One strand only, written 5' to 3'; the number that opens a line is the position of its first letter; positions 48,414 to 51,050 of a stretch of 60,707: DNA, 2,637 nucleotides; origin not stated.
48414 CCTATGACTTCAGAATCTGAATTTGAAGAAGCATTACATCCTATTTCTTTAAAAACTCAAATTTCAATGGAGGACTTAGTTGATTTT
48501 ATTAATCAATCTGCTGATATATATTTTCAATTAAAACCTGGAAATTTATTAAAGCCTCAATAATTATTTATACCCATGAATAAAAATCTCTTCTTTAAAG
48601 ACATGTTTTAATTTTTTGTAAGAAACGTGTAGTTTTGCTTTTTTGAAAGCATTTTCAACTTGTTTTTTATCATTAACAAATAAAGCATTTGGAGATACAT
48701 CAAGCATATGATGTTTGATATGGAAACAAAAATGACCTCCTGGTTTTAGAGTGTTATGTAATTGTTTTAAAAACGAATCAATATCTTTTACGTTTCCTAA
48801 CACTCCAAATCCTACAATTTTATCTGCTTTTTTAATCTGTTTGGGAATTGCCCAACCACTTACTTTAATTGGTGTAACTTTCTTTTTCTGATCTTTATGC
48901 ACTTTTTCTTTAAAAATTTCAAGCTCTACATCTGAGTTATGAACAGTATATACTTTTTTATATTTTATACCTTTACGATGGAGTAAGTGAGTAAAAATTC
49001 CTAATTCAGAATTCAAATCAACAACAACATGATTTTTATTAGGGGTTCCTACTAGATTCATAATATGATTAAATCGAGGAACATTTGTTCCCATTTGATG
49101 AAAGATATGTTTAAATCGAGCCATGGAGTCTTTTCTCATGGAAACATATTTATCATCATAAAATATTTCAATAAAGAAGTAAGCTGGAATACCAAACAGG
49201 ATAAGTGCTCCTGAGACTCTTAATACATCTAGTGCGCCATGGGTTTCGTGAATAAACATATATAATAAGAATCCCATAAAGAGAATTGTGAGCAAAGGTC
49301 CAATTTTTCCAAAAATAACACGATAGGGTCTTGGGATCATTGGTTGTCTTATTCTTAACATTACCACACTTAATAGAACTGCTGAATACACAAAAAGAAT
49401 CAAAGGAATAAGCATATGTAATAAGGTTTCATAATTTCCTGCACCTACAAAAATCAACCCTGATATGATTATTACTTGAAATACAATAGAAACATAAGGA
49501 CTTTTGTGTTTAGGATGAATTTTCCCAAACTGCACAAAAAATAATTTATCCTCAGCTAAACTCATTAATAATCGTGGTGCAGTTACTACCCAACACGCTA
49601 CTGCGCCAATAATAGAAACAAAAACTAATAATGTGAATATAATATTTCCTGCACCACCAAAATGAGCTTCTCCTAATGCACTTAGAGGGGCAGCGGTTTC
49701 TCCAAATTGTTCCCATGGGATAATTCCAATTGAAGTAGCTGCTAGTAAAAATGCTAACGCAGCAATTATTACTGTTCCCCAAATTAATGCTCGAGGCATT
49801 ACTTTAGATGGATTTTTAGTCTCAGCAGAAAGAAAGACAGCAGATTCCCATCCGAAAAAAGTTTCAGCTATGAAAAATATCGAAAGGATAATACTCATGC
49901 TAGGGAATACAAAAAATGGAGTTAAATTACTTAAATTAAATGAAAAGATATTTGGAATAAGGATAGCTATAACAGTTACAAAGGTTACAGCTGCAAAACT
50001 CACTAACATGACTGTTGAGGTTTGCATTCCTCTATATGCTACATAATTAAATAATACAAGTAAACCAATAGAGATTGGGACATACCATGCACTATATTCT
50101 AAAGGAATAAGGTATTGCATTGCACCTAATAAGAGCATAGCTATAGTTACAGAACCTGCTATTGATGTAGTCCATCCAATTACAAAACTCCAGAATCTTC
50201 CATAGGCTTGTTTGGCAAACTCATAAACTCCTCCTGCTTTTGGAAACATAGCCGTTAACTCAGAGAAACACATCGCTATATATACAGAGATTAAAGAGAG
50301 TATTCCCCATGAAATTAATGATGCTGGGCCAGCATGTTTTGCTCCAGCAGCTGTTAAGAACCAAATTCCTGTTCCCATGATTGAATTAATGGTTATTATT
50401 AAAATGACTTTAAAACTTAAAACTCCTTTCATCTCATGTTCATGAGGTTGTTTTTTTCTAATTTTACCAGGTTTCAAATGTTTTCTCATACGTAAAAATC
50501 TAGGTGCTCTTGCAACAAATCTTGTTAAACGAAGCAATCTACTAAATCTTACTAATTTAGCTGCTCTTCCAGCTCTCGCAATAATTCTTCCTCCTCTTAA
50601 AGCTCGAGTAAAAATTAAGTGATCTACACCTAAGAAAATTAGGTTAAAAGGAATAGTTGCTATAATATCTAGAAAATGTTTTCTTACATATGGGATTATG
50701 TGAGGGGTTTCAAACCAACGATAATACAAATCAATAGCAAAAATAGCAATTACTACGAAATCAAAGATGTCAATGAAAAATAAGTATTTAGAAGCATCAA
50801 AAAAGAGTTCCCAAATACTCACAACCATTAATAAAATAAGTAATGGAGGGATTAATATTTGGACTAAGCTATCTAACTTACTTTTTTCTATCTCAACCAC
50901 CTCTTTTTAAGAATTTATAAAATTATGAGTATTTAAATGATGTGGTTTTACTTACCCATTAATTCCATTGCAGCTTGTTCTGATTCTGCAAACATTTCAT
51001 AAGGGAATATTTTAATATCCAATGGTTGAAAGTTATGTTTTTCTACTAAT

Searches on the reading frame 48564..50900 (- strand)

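Call 85: search_protein_families(library=pfam, proteins=[window:48564-50900:-], max_evalue=0.001)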
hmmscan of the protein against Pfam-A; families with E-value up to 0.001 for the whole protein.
window:48564-50900:- (778 aa): 8 families
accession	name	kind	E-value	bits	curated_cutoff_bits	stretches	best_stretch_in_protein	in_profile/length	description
PF13520.12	AA_permease_2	-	2.1e-43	149.3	27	1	161-549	1-404/427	Amino acid permease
PF00324.27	AA_permease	-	6.1e-29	101.5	24.6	1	166-548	2-419/470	Amino acid permease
PF08242.18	Methyltransf_12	-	6.2e-07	30.5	30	1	644-724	18-98/98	Methyltransferase domain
PF13489.12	Methyltransf_23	-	1e-06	29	27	1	616-727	16-117/164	Methyltransferase domain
PF08241.18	Methyltransf_11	-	4.2e-06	27.7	21.2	1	634-726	8-95/95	Methyltransferase domain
PF01209.24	Ubie_methyltran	-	5.1e-06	26.4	20.1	1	620-725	45-150/233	ubiE/COQ5 methyltransferase family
PF13847.12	Methyltransf_31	-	0.00021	21.5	27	1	621-727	2-110/145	Methyltransferase domain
PF13649.12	Methyltransf_25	-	0.00027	22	27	1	627-722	2-97/97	Methyltransferase domain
